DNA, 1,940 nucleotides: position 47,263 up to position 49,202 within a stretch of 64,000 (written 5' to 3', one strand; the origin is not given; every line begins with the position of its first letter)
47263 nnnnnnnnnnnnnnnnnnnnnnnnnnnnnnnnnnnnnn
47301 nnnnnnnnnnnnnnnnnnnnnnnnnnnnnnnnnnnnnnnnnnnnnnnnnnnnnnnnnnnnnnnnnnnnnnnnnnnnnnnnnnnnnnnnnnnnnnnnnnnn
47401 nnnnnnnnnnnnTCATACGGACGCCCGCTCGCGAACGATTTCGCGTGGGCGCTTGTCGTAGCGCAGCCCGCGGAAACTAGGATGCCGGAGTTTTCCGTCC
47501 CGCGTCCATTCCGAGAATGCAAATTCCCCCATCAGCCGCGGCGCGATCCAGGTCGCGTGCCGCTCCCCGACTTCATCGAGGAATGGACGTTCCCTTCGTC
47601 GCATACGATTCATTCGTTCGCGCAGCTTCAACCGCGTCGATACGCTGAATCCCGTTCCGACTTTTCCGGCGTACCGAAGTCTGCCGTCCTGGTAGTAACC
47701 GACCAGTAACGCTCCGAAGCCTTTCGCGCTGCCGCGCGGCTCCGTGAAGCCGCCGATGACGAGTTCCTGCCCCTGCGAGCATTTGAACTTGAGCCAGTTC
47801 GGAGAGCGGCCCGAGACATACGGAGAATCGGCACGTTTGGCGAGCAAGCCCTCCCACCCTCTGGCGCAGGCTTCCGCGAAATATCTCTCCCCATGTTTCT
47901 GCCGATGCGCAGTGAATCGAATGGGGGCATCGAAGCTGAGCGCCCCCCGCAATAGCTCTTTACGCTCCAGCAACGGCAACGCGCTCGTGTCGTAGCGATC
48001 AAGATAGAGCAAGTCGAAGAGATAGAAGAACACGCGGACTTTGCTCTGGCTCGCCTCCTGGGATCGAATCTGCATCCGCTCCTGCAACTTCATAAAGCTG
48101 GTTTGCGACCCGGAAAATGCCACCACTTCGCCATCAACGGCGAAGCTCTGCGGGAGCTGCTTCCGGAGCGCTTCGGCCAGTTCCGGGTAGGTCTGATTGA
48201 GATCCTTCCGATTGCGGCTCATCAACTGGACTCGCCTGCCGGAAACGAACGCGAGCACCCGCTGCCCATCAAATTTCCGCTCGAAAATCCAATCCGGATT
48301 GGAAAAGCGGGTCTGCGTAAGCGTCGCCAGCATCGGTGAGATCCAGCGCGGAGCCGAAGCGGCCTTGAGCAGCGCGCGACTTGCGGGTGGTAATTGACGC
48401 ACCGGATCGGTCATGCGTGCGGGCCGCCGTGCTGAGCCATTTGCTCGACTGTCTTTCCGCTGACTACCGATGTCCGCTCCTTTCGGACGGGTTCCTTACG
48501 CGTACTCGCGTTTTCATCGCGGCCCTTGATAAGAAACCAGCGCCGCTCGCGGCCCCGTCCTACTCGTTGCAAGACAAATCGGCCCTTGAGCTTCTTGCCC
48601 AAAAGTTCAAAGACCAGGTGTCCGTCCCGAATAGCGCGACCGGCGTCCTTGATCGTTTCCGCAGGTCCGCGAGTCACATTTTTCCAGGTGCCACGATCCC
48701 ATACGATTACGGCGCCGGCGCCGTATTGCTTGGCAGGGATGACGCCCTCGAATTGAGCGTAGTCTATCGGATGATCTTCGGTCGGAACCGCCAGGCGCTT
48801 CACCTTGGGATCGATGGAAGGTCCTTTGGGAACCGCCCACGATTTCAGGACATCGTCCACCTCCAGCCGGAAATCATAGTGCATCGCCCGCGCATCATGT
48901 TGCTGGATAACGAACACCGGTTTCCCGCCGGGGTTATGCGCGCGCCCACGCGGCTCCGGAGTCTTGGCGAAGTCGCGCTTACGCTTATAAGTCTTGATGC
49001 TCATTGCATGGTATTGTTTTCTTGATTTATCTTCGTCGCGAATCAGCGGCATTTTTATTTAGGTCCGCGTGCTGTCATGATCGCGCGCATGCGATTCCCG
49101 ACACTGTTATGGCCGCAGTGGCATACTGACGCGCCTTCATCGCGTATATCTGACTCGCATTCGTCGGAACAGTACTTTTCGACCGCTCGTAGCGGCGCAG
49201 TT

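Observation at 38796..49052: NHEJ module: intact LigD split into three overlapping genes (PE, ligase, polymerase), but Ku ~7 kb away is heavily degraded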

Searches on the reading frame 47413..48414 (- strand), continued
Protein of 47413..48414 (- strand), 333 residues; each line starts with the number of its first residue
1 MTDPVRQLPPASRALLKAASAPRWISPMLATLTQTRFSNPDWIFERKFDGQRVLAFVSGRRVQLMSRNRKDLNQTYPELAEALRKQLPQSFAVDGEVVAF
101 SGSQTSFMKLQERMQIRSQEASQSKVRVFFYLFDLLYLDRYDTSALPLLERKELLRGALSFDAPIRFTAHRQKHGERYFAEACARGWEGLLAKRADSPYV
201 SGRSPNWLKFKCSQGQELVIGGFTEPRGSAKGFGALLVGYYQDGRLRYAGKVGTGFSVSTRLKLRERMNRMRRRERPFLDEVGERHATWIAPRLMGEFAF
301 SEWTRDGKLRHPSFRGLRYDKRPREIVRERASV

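Call 42: find_encoding_contigs(protein=P0099, flank=10000, max_places=2)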
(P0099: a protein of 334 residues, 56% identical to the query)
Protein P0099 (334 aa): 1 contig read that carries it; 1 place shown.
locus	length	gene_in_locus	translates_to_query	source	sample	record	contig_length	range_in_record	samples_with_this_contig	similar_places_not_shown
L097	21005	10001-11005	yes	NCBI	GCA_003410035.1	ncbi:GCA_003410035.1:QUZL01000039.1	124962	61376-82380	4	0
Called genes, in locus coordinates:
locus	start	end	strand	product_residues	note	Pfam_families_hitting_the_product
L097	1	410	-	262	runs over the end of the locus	PF07495:Y_Y_Y, PF00990:GGDEF (faint)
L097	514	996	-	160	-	PF07494:Reg_prop (faint)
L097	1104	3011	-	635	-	PF26549:Tricorn_N, PF26550:Tricorn_2nd, PF01738:DLH, PF02129:Peptidase_S15, PF00561:Abhydrolase_1, PF12146:Hydrolase_4, PF20434:BD-FAE, PF00326:Peptidase_S9, +5 more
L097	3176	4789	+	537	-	PF00890:FAD_binding_2, PF01134:GIDA (faint), PF01266:DAO, PF03486:HI0933_like (faint), PF07992:Pyr_redox_2 (weak), PF12831:FAD_oxidored (weak)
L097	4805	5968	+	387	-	PF01070:FMN_dh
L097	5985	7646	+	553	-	PF02776:TPP_enzyme_N, PF02775:TPP_enzyme_C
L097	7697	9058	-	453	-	-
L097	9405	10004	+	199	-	PF13298:LigD_N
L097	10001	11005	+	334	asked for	PF01068:DNA_ligase_A_M, PF09414:RNA_ligase, PF04679:DNA_ligase_A_C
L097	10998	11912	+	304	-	PF21686:LigD_Prim-Pol, PF01896:DNA_primase_S (faint)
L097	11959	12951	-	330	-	PF00691:OmpA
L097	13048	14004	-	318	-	-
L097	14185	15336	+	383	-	PF00291:PALP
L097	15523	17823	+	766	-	PF00211:Guanylate_cyc, PF23914:TPR_CcmH_CycH (weak), PF13371:TPR_9 (weak), PF13432:TPR_16, PF00515:TPR_1 (weak), PF07719:TPR_2 (weak), PF00515:TPR_1 (weak), PF13414:TPR_11, +18 more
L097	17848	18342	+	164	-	-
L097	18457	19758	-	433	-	PF00027:cNMP_binding, PF02535:Zip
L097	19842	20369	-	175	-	-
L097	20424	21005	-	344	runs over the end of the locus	PF01699:Na_Ca_ex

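Call 50: search_solved_structures(query=window:47413-48414:-, show_alignments=1)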
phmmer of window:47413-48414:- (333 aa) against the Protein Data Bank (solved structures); distinct sequences matched with E-value up to 0.001: 33.
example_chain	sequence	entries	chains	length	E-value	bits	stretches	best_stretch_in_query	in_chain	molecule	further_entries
1vs0_A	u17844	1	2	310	6.8e-47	163.6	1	25-329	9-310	Putative DNA ligase-like protein Rv0938/MT0965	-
6nhz_A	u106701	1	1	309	4.3e-46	161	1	25-329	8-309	ATP-dependent DNA ligase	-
6nhx_A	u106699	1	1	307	1e-45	159.8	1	25-329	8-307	ATP-dependent DNA ligase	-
2cfm_A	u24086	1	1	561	3.6e-25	92.2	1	42-325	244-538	THERMOSTABLE DNA LIGASE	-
4eq5_A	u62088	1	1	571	1.2e-23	87.3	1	41-325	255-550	DNA ligase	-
3rr5_A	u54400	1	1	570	3.8e-23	85.6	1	41-326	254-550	DNA ligase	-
9dfa_A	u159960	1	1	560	7.9e-22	81.2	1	42-326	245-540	DNA ligase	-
9df9_A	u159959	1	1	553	1e-21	80.9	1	42-326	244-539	DNA ligase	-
3gde_A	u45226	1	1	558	5.9e-21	78.4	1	44-320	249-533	DNA ligase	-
7l34_A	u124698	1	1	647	1.7e-18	70.3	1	35-262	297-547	DNA ligase 1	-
6q1v_A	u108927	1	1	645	2.7e-18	69.6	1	35-262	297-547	DNA ligase 1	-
9bs3_A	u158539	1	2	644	3.6e-18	69.2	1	35-262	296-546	DNA ligase 1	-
6p09_A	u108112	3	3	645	3.6e-18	69.2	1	35-262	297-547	DNA ligase 1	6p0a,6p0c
8v1u_A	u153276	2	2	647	3.9e-18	69.1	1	35-263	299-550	DNA ligase 1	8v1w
9yhy_A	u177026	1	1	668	4e-18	69.1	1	35-262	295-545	DNA ligase 1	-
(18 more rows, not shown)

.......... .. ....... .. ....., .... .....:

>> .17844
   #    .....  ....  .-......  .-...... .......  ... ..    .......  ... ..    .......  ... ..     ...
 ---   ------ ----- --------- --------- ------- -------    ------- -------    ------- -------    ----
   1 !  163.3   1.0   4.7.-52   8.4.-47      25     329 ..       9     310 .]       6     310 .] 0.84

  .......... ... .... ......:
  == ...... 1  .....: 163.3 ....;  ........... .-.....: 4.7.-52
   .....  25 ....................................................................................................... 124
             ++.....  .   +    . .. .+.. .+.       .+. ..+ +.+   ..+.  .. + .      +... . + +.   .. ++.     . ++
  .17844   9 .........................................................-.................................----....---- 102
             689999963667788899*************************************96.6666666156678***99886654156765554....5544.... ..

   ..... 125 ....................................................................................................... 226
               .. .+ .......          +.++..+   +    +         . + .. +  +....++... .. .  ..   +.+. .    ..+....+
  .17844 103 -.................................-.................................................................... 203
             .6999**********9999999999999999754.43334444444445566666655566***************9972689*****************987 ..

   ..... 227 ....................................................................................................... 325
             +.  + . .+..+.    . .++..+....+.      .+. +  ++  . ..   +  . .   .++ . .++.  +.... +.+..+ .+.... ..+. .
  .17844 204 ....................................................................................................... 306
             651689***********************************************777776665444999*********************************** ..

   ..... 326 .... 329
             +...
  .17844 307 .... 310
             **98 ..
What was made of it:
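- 47413..48414 (-): Stand-alone LigD-type ATP-dependent DNA ligase gene, 333 aa. Best solved match is the M. tuberculosis LigD ligase domain 1VS0, with motif I KFDG aligned to KWDG (call 50).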

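Call 53: search_protein_families(library=ncbifam, proteins=[window:47413-48414:-], max_evalue=0.00001)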
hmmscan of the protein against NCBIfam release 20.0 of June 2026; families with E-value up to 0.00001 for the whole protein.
window:47413-48414:- (333 aa): 13 families
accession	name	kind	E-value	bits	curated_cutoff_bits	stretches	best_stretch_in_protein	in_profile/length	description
NF004628.0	PRK05972.1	subfamily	6.4e-87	292.5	895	1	17-331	236-550/870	ATP-dependent DNA ligase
TIGR02779.1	NHEJ_ligase_lig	equivalog_domain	7.6e-85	284.8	227.75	1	27-327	1-301/302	non-homologous end-joining DNA ligase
NF007210.0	PRK09632.1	equivalog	8e-73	246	989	1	19-329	472-780/781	ATP-dependent DNA ligase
TIGR02776.1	NHEJ_ligase_prk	equivalog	1.9e-72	245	373.2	1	40-331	5-297/587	DNA ligase D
NF006078.0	PRK08224.1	equivalog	3.2e-40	138.1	296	1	25-279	9-267/350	ATP-dependent DNA ligase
NF005796.0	PRK07636.1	subfamily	5.1e-37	127.5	337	1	24-317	2-273/275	ATP-dependent DNA ligase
TIGR00574.1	dnl1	superfamily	1e-31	110.3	217.8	1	26-302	171-480/527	ATP-dependent DNA ligase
NF006701.0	PRK09247.1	equivalog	1e-25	90.7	543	1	29-212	214-407/540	ATP-dependent DNA ligase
NF002868.0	PRK03180.1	equivalog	1.5e-25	89.8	641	1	23-223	182-392/509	ATP-dependent DNA ligase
NF041331.1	LigA_Halo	equivalog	1.2e-23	83.5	830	1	43-275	250-492/552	ATP-dependent DNA ligase LigA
NF007211.0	PRK09633.1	equivalog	6.5e-23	80.9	774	1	27-326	3-307/610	DNA ligase D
TIGR04120.1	DNA_lig_bact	equivalog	2e-22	79.9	400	1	22-212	199-398/526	cisplatin damage response ATP-dependent DNA ligase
NF006592.0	PRK09125.1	equivalog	1.7e-13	50.3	200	1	25-261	29-248/283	DNA ligase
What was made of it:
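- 47413..48414 (-): TIGR02779 285 bits, cut-off 227.75 (call 53).
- On LigC / Prim-PolC-type excision-repair ligase complex: NF006078 scores 138 bits, cut-off 296 (call 53).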

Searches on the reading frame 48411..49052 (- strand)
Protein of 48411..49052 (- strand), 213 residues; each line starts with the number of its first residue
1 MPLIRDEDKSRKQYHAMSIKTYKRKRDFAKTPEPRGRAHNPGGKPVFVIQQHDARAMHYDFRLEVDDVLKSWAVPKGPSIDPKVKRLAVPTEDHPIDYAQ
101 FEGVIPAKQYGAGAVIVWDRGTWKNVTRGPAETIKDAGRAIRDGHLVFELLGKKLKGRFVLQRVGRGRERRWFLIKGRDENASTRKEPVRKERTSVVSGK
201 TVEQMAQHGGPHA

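Call 3: search_protein_families(library=pfam, proteins=[window:48411-49052:-], max_evalue=0.01)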
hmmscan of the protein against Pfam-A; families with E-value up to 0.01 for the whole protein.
window:48411-49052:- (213 aa): 1 family
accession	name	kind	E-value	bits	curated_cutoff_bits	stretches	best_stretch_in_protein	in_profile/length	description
PF13298.12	LigD_N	-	1.6e-43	147.7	31.1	1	50-163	1-107/107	DNA Ligase D 3'-phosphoesterase domain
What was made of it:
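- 48411..49052 (-): LigD-type 3'-phosphoesterase (PE) gene, 213 aa as called. The true start may be the ATG at 49004, giving 197 aa. PF13298 (call 3).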

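Call 25: list_cluster_members(proteins=[window:48411-49052:-, window:47413-48414:-, window:46502-47416:-, window:61515-63476:+, window:58490-59896:+, window:30471-31844:-, window:23652-24827:-, window:25096-26022:-])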
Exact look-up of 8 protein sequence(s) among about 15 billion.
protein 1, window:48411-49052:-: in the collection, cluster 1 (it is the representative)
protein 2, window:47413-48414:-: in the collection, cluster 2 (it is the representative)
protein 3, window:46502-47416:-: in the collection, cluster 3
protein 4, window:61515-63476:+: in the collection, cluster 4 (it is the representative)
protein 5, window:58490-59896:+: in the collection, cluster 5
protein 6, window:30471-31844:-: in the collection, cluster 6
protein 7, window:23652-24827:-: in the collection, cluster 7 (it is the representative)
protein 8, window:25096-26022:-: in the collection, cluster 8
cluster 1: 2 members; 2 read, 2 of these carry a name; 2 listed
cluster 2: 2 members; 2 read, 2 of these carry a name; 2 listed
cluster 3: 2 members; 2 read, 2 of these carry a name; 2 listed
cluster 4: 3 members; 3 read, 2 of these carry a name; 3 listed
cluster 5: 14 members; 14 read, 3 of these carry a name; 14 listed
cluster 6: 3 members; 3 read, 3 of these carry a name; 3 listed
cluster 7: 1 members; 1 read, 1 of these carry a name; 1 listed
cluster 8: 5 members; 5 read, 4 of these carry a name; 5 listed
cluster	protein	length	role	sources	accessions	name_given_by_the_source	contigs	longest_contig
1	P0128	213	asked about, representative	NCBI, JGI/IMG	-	DNA ligase D-like protein (predicted 3'-phosphoesterase)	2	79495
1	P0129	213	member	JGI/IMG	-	DNA ligase D-like protein (predicted 3'-phosphoesterase)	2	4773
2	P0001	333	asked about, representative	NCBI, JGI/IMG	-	bifunctional non-homologous end joining protein LigD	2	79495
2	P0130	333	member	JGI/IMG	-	DNA ligase D-like protein (predicted ligase)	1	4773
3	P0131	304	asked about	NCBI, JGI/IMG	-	bifunctional non-homologous end joining protein LigD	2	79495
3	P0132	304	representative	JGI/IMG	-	bifunctional non-homologous end joining protein LigD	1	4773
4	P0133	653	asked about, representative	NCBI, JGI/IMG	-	Cd2+/Zn2+-exporting ATPase/Cu+-exporting ATPase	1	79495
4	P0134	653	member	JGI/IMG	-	P-type Cu+ transporter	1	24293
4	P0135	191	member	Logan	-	-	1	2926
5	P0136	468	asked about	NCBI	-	-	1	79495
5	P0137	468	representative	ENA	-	-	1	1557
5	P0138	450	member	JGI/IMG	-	hypothetical protein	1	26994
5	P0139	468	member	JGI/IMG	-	hypothetical protein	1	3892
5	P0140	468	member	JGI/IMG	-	hypothetical protein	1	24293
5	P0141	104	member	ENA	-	-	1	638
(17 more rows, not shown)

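Call 26: find_encoding_contigs(protein=P0130, flank=10000, max_places=4)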
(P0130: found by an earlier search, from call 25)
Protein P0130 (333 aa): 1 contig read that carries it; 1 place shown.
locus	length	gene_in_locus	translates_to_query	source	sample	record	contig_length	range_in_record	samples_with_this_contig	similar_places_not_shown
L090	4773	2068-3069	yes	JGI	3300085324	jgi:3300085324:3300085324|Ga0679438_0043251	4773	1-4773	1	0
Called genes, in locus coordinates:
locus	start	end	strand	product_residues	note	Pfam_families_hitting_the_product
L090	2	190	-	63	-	?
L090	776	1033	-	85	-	-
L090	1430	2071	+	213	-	PF13298:LigD_N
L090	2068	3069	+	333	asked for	PF01068:DNA_ligase_A_M, PF04679:DNA_ligase_A_C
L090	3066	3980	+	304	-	PF21686:LigD_Prim-Pol, PF01896:DNA_primase_S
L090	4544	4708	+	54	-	-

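Call 49: search_solved_structures(query=window:48411-49052:-, show_alignments=1)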
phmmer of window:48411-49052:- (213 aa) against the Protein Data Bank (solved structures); distinct sequences matched with E-value up to 0.001: 5.
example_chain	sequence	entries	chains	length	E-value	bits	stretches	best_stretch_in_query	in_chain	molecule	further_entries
2lj6_A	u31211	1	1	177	2.2e-51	177.8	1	19-184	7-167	Probable ATP-dependent DNA ligase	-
3n9b_A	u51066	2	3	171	7.2e-48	166.3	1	30-201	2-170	Probable ATP-dependent DNA ligase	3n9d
5dmp_A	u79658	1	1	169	7.6e-48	166.3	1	45-209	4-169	Uncharacterized protein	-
3p43_A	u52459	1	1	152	1.8e-41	145.4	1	19-176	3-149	Putative uncharacterized protein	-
3p4h_A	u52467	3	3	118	1.7e-26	96.5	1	45-130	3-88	ATP-dependent DNA ligase, N-terminal domain protein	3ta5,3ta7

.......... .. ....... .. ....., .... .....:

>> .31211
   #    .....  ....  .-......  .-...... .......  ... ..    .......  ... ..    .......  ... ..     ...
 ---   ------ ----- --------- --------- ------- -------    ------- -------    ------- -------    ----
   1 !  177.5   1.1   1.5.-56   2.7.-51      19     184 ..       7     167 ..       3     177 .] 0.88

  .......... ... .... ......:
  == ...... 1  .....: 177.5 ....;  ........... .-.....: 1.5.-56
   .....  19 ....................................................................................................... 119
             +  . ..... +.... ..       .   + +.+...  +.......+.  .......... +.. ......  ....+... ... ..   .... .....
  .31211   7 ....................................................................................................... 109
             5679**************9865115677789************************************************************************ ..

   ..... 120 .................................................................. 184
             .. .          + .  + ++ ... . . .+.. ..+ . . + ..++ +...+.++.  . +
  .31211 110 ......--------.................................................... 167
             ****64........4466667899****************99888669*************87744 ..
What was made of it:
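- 48411..49052 (-): Aligns to P. aeruginosa LigD PE 2LJ6 at E=2e-51, with the H..H.D.R / H...Y positions identical (call 49).
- On LigD-type NHEJ enzyme set (stand-alone PE / Lig / Pol): In the alignment to 2LJ6, '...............' and 'edHpidY' are identical at these positions (call 49).
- Closest known: Methanocella paludicola archaeo-prokaryotic NHEJ set. Same: 5DMP is among the best PE matches (call 49).
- Closest known: Pseudomonas-type fused LigD. Same: The PE active-site residues are identical to those of P. aeruginosa PE (call 49).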

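Call 53: search_protein_families(library=ncbifam, proteins=[window:48411-49052:-], max_evalue=0.00001)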
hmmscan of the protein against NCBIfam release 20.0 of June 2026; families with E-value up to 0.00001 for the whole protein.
window:48411-49052:- (213 aa): 3 families
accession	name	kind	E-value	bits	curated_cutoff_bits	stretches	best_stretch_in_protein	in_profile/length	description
NF004628.0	PRK05972.1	subfamily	2.8e-72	244.1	895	1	17-209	4-195/870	ATP-dependent DNA ligase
TIGR02777.1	LigD_PE_dom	equivalog_domain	1.2e-62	210.3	144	1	20-180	2-156/156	DNA ligase D, 3'-phosphoesterase domain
NF007210.0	PRK09632.1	equivalog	7.4e-49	166.7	989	1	15-196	297-463/781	ATP-dependent DNA ligase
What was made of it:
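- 48411..49052 (-): TIGR02777 210 bits, cut-off 144 (call 53).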

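Call 79: find_encoding_contigs(protein=P0129, flank=10000, max_places=6)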
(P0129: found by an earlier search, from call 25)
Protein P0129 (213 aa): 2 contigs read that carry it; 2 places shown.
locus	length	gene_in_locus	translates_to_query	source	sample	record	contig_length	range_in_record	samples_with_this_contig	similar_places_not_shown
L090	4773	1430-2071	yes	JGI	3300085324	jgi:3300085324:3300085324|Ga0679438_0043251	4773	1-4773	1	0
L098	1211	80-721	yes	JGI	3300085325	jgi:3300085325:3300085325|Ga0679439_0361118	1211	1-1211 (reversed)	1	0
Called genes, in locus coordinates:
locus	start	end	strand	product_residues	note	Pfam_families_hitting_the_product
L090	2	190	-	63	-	?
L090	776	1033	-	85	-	-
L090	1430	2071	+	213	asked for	PF13298:LigD_N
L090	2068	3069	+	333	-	PF01068:DNA_ligase_A_M, PF04679:DNA_ligase_A_C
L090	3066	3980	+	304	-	PF21686:LigD_Prim-Pol, PF01896:DNA_primase_S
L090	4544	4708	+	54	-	-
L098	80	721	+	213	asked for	PF13298:LigD_N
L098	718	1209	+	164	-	?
